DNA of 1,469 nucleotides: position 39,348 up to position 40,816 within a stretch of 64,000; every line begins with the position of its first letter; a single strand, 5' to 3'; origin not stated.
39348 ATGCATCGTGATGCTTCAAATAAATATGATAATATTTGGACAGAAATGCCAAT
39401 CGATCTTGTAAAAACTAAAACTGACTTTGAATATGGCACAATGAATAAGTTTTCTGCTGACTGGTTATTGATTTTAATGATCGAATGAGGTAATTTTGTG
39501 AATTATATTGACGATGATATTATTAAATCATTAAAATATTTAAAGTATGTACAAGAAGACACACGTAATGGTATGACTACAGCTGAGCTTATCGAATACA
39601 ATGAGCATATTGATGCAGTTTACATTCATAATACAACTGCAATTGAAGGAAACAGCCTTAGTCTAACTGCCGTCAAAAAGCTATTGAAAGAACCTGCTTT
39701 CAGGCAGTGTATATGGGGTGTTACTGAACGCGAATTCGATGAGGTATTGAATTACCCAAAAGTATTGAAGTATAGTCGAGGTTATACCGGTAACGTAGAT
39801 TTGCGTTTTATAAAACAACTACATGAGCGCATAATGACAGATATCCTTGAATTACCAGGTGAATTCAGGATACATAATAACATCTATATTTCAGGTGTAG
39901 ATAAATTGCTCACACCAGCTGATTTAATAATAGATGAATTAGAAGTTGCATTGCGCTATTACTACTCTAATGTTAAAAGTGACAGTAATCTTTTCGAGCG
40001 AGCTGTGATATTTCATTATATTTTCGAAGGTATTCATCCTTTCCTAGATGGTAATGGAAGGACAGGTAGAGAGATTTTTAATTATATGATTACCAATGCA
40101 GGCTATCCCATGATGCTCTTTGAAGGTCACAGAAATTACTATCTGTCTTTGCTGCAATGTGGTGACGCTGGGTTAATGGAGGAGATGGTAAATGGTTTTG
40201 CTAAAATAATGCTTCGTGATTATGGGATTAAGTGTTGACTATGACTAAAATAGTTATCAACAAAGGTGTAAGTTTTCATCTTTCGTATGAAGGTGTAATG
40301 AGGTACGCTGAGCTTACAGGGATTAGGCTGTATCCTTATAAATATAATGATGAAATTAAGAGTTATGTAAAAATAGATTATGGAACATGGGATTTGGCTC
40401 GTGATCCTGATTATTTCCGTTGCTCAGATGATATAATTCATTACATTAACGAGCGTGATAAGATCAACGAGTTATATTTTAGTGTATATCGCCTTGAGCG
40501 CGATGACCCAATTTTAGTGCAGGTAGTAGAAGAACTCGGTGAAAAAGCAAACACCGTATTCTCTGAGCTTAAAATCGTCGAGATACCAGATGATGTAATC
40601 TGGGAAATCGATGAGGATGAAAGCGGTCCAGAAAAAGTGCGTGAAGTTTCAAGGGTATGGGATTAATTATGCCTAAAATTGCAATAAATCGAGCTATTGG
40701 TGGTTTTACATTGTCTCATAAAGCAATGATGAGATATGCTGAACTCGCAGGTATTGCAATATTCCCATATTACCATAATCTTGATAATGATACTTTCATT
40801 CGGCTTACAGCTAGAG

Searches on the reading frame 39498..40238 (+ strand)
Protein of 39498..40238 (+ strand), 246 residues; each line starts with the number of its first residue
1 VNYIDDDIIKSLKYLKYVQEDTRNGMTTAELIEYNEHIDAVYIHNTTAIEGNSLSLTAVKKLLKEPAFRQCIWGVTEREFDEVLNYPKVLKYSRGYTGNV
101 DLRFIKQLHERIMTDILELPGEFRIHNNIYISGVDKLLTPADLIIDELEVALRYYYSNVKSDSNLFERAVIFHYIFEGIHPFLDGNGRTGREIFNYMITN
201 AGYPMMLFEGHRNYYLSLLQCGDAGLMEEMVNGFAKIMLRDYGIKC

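Call 6: search_protein_families(library=pfam, proteins=[window:39498-40238:+], max_evalue=0.1)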
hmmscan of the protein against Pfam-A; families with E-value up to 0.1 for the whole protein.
window:39498-40238:+ (246 aa): 2 families
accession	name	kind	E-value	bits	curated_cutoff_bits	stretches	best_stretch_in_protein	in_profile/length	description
PF02661.23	Fic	-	2.6e-18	67.1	24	1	100-197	2-92/93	Fic/DOC family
PF24913.1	HTH_AAA_fung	-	0.074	13.6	27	0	20-78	56-115/120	Fungal AAA protein, C-terminal winged helix domain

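Call 7: search_protein_families(library=phrogs, proteins=[window:39498-40238:+], max_evalue=0.1)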
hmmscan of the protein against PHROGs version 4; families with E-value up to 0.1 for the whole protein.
window:39498-40238:+ (246 aa): 6 families
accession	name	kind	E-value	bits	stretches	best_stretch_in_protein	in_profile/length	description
phrog_11900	-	unknown function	5.5e-28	99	1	27-232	2-211/230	-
phrog_5978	-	unknown function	1.9e-23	84.1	1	41-219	55-246/364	-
phrog_23170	-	unknown function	2.6e-09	38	1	88-204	30-149/191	-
phrog_12747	-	unknown function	1.2e-07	32.5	1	97-204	51-162/211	-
phrog_10690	-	unknown function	2.3e-05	24.6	1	15-204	116-304/346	-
phrog_13548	-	unknown function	6.2e-05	23.2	1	151-204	175-226/379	-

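Call 18: find_encoding_contigs(protein=window:39498-40238:+, flank=10000, max_places=10)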
Protein window:39498-40238:+ (246 aa): 1 contig read that carries it; 1 place shown.
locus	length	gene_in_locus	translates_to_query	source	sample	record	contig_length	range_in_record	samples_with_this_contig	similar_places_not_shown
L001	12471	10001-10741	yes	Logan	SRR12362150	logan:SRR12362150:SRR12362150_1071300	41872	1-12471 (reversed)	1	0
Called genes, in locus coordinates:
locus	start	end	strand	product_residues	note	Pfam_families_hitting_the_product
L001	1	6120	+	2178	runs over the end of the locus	PF18911:PKD_4, PF18911:PKD_4, PF00801:PKD, PF18911:PKD_4, PF00801:PKD, PF18911:PKD_4, PF00801:PKD, PF18911:PKD_4, +18 more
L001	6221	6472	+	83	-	-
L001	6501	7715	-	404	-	PF01385:OrfB_IS605, PF07282:Cas12f1-like_TNB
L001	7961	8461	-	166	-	-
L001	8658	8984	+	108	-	-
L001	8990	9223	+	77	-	-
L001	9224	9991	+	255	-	-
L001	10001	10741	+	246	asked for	PF02661:Fic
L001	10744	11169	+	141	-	-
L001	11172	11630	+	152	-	-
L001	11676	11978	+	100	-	-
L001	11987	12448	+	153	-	-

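Call 19: find_related_loci(query=window:39498-40238:+, collection=viral_contigs, flank=10000)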
Query window:39498-40238:+ (246 aa) in viral_contigs; peptide patterns used: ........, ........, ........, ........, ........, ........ (x = any residue, [..] = any of these).
8 stretches matched a pattern, but none encodes a relative of the query by tblastn (E <= 1e-3).

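Call 25: find_homologous_proteins(query=window:39498-40238:+, max_evalue=0.00001)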
Query window:39498-40238:+ (246 aa): 263 proteins with E <= 0.00001 among 628 candidates; the best 120 are listed.
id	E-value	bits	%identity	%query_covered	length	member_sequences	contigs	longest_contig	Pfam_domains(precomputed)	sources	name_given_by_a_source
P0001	1.7e-162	557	100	100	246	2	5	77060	PF02661.24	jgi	jgi:Fic family protein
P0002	1.8e-137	475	85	100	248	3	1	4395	PF02661.24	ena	-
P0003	2.0e-131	455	83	97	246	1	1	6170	PF02661.24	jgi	jgi:Fic family protein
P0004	2.1e-98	347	63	100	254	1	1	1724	PF02661.24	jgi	jgi:Fic family protein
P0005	3.6e-53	199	69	54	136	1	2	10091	PF02661.24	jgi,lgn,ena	-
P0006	1.4e-22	98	37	74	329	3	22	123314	PF02661.24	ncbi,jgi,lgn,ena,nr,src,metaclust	ncbi:Fic family protein [Candidatus Woesearchaeota archaeon]|nr:Fic family protein [Candidatus Woese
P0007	4.2e-21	94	32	91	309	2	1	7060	PF02661.24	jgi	jgi:Fic family protein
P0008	2.6e-20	91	36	73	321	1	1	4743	PF02661.24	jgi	jgi:Fic family protein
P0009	7.2e-19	86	36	73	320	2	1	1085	PF02661.24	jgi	-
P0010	7.9e-19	86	29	81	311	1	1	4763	PF02661.24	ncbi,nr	ncbi:MAG: Fic family protein [Candidatus Aenigmarchaeota archaeon]|nr:Fic family protein [Candidatus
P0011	9.7e-19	86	33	74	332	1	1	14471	PF02661.24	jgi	jgi:Fic family protein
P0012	1.3e-18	85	36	73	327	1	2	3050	PF02661.24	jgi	jgi:Fic family protein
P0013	1.2e-17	82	36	74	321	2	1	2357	PF02661.24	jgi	jgi:Fic family protein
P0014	2.2e-17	81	29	78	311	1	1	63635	PF02661.24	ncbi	-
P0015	4.6e-17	80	36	73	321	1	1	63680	PF02661.24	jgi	jgi:Fic family protein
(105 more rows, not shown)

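Call 26: find_encoding_contigs(protein=P0002, flank=10000)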
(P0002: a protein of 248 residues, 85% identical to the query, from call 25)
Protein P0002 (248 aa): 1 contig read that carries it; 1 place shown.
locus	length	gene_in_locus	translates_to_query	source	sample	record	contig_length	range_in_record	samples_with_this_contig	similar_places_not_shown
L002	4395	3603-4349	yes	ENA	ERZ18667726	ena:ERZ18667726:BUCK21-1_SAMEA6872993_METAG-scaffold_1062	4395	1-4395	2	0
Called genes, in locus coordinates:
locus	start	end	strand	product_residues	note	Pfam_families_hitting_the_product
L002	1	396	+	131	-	?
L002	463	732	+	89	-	-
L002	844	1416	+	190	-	PF05869:Dam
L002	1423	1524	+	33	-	-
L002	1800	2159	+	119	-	-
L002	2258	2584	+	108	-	-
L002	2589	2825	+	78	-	-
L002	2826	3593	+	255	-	-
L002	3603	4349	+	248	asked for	PF02661:Fic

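Call 27: find_encoding_contigs(protein=P0003, flank=10000)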
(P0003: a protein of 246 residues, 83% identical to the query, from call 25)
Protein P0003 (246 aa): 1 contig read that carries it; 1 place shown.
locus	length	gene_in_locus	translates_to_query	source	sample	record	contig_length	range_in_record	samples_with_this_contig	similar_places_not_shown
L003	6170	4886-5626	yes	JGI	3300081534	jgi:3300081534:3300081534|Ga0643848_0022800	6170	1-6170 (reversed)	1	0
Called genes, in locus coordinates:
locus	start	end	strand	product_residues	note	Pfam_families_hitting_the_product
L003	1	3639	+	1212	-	?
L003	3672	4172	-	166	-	-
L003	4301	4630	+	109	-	-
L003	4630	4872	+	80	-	-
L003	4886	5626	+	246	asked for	PF02661:Fic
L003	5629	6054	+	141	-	-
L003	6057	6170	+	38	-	?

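Call 28: find_encoding_contigs(protein=P0005, flank=10000)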
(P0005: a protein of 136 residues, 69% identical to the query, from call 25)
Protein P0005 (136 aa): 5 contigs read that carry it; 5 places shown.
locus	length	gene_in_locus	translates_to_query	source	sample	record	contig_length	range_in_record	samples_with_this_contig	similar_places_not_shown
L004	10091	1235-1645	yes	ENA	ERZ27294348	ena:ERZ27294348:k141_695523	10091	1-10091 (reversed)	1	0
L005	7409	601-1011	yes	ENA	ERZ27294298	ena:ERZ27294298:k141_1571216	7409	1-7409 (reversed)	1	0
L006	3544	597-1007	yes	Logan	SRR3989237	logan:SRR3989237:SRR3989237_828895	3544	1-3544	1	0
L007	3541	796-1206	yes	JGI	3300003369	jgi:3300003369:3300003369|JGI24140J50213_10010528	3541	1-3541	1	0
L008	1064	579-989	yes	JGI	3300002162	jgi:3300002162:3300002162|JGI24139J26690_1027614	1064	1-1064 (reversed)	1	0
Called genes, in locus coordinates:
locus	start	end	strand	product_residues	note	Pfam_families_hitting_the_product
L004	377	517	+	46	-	-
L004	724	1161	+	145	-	-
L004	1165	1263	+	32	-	-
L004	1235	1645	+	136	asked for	PF02661:Fic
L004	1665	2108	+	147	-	-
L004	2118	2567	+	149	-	-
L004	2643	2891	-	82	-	-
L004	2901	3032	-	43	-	-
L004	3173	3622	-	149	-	-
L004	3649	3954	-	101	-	-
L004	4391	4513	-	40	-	-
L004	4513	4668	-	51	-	-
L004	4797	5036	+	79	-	-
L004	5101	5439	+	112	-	-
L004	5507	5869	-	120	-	PF01925:TauE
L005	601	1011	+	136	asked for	PF02661:Fic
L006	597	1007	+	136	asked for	PF02661:Fic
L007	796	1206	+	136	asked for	PF02661:Fic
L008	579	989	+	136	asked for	PF02661:Fic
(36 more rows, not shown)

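Call 37: search_solved_structures(query=window:39498-40238:+, max_evalue=0.001, show_alignments=3)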
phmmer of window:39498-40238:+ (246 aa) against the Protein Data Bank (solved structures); distinct sequences matched with E-value up to 0.001: 29.
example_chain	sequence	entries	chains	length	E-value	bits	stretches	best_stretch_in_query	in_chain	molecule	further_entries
6i7j_A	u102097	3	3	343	1.8e-16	63.5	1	41-236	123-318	Adenosine monophosphate-protein transferase FICD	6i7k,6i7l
6i7i_A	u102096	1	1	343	4.7e-16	62.2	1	41-236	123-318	Adenosine monophosphate-protein transferase FICD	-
6i7h_A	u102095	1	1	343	8.9e-16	61.3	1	41-236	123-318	Adenosine monophosphate-protein transferase FICD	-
6i7g_A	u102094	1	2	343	9e-16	61.3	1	41-236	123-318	Adenosine monophosphate-protein transferase FICD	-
4u04_A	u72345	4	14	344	9.1e-16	61.3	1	41-236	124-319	Adenosine monophosphate-protein transferase FICD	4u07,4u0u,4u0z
7b7z_A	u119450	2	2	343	4.5e-15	59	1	41-236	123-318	Protein adenylyltransferase FICD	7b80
6zmd_B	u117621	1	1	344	5.7e-15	58.6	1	41-232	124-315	Protein adenylyltransferase FICD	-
9yz5_A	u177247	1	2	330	7.7e-15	58.2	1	41-236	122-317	Protein adenylyltransferase FICD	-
4u0s_A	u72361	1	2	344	8.6e-15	58.1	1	41-236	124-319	Adenosine monophosphate-protein transferase FICD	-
5jj6_A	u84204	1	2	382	2.2e-14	56.8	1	40-227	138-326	Adenosine monophosphate-protein transferase FICD homolog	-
5jj7_A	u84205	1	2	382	2.1e-13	53.5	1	40-227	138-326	Adenosine monophosphate-protein transferase FICD homolog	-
3cuc_A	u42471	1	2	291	3.7e-10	42.9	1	158-226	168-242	Protein of unknown function with a Fic domain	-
4x2e_A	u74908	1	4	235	7.4e-08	35.4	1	44-221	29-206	Fic family protein putative filamentation induced by cAMP protein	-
4x2c_A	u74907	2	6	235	1.5e-07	34.3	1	102-221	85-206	Fic family protein putative filamentation induced by cAMP protein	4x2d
4rgl_A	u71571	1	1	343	3.8e-07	33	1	46-205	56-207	Filamentation induced by cAMP protein Fic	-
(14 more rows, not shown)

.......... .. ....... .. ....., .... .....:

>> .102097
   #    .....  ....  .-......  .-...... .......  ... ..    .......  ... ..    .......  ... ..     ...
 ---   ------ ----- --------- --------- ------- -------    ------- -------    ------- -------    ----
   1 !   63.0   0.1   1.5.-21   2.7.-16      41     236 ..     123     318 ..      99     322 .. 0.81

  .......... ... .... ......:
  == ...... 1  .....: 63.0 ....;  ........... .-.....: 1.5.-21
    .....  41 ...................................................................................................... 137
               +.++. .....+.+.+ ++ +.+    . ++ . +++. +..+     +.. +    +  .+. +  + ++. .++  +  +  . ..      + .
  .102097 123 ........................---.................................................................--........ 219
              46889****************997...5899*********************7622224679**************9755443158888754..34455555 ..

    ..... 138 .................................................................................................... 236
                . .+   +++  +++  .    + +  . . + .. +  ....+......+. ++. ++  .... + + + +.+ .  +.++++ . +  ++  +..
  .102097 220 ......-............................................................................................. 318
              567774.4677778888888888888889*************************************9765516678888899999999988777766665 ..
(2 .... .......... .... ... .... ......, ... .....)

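Call 69: search_protein_families(library=ncbifam, proteins=[window:39498-40238:+], max_evalue=0.01)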
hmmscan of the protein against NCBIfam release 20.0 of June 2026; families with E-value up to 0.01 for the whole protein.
window:39498-40238:+ (246 aa): 5 families
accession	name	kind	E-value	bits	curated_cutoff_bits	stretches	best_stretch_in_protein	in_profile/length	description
NF046030.1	ProtAdlyltaseSoFic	equivalog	1.6e-08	33.9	550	1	166-196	179-209/361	protein adenylyltransferase Fic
TIGR02613.1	mob_myst_B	hypoth_equivalog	1.8e-08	34.5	124.4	1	102-205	51-148/186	mobile mystery protein B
NF045983.1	ProtAdnltaseVbhT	equivalog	5.1e-08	32.4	800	1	95-205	49-160/419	type II toxin-antitoxin system protein adenylyltransferase VbhT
NF007672.0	PRK10347.1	equivalog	0.0011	18.7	181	1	102-237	56-192/200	putative adenosine monophosphate-protein transferase Fic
TIGR01550.1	DOC_P1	subfamily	0.0017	18.5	38.65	1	139-204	27-90/122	type II toxin-antitoxin system death-on-curing family toxin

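Call 70: search_protein_families(library=padloc, proteins=[window:39498-40238:+], max_evalue=0.01)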
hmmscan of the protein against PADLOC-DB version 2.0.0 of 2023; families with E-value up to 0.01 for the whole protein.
window:39498-40238:+ (246 aa): 7 families
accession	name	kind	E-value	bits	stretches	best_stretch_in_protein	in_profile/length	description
PDLC04840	PDC-S04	-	5.4e-25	86.4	1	33-231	6-208/227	-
PDLC03963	SoFic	-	4e-23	80.4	1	44-204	62-218/361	-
PDLC04836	PDC-S04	-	4.5e-16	56.8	1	44-220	31-210/244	-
PDLC04839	PDC-S04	-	2.5e-14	51.4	1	79-237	38-201/205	-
PDLC04837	PDC-S04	-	1.3e-13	48.8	1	35-234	22-220/234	-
PDLC04838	PDC-S04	-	2.5e-11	41.8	1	94-221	57-185/209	-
PDLC04966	PDC-S24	-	6.2e-05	20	1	168-203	306-341/497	-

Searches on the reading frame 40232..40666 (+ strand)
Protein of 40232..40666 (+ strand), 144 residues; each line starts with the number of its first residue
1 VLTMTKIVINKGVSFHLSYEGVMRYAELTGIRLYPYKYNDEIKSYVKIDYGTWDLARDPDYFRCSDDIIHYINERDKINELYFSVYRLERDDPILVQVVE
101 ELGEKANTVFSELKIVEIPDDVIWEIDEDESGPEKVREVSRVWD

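Call 6: search_protein_families(library=pfam, proteins=[window:40232-40666:+], max_evalue=0.1)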
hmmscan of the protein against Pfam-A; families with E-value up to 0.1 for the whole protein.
window:40232-40666:+ (144 aa): 0 families

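Call 7: search_protein_families(library=phrogs, proteins=[window:40232-40666:+], max_evalue=0.1)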
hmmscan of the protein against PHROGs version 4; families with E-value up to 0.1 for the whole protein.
window:40232-40666:+ (144 aa): 2 families
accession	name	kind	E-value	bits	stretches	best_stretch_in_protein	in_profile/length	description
phrog_16527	-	unknown function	3.4e-18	67.3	1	5-143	1-117/119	-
phrog_35443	-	unknown function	0.095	13.5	0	86-120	11-42/65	-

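Call 68: search_solved_structures(query=A1, max_evalue=1)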
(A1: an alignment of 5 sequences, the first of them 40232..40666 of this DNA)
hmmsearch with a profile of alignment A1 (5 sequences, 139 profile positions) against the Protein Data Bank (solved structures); distinct sequences matched with E-value up to 1: 2.
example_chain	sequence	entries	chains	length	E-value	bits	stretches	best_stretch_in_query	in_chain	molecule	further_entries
8d04_B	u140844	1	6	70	0.38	13.9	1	26-86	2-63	HALC2_062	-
8b6g_CL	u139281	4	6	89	0.45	13.6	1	36-81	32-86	Transposase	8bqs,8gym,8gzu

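Call 69: search_protein_families(library=ncbifam, proteins=[window:40232-40666:+], max_evalue=0.01)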
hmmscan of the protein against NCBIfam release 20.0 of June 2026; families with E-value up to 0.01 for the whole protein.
window:40232-40666:+ (144 aa): 0 families

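Call 70: search_protein_families(library=padloc, proteins=[window:40232-40666:+], max_evalue=0.01)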
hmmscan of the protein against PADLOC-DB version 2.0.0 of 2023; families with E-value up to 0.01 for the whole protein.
window:40232-40666:+ (144 aa): 0 families
